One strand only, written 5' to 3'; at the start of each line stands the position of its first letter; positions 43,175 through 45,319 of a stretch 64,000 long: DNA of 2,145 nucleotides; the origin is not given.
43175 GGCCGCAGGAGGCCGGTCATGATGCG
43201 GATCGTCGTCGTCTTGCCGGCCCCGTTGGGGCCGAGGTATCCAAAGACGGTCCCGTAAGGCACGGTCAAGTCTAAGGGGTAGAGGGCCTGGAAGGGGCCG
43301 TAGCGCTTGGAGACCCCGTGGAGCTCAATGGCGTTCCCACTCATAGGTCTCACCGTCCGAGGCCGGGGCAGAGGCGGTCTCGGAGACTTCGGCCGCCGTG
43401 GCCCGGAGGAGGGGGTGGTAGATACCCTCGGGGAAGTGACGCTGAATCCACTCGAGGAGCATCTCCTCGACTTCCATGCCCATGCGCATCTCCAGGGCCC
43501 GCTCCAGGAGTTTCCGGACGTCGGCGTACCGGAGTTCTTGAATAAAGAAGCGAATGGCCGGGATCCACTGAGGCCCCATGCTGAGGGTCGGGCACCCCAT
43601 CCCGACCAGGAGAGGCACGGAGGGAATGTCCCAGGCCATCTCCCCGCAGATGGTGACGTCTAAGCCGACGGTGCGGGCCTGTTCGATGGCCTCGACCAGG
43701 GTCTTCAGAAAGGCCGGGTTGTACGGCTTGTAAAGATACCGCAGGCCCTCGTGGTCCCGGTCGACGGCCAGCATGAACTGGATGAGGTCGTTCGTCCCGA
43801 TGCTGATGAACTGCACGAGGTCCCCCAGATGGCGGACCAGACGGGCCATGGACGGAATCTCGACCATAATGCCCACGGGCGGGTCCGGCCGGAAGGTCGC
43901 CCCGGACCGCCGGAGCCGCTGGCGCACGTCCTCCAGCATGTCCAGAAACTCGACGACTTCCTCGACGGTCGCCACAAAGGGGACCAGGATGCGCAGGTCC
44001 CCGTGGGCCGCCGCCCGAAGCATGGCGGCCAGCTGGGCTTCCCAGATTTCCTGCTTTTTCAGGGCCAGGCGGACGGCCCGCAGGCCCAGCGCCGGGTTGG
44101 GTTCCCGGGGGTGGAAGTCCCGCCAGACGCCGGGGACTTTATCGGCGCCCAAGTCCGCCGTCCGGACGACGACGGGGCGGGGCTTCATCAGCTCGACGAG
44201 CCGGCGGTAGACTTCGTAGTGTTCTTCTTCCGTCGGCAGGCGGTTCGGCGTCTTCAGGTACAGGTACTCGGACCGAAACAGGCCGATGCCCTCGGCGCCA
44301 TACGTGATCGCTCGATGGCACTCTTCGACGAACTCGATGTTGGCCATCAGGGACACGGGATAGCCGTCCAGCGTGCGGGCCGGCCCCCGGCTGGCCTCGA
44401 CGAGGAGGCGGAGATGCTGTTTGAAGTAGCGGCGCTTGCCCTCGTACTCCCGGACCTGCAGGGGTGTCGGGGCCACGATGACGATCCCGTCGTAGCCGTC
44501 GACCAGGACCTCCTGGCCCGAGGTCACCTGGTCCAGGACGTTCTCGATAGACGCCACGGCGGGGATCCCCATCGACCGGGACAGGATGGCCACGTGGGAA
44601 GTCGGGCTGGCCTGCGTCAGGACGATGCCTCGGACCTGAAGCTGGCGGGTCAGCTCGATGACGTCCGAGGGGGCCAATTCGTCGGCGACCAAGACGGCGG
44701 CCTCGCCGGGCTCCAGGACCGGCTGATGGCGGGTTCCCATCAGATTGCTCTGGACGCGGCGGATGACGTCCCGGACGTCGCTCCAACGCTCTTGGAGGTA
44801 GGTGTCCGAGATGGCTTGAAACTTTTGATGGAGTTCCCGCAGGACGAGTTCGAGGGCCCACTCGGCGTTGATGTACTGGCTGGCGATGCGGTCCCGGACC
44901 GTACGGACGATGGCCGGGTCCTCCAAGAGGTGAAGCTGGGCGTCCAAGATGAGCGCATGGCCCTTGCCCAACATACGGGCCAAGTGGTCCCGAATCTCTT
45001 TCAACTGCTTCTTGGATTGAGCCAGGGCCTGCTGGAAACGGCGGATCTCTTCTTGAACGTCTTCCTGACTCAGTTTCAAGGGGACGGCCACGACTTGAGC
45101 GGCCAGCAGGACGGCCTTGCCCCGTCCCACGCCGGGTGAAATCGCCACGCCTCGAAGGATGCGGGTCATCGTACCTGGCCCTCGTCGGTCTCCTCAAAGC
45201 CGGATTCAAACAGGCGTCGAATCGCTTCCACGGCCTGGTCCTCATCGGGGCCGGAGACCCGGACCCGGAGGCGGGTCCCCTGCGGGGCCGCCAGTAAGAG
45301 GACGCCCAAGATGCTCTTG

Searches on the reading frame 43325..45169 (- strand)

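Call 15: search_protein_families(library=pfam, proteins=[window:43325-45169:-])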
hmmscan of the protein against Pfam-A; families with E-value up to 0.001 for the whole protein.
window:43325-45169:- (614 aa): 3 families
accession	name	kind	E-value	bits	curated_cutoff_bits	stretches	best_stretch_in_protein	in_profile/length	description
PF02896.24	PEP-utilizers_C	-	7.4e-87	291.7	22.8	1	262-546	10-291/293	PEP-utilising enzyme, PEP-binding domain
PF05524.18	PEP-utilisers_N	-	7e-31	107.3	24.4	1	6-128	1-121/121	PEP-utilising enzyme, N-terminal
PF00391.29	PEP-utilizers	-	8.8e-20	70.5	23.1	1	157-228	4-72/72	PEP-utilising enzyme, mobile domain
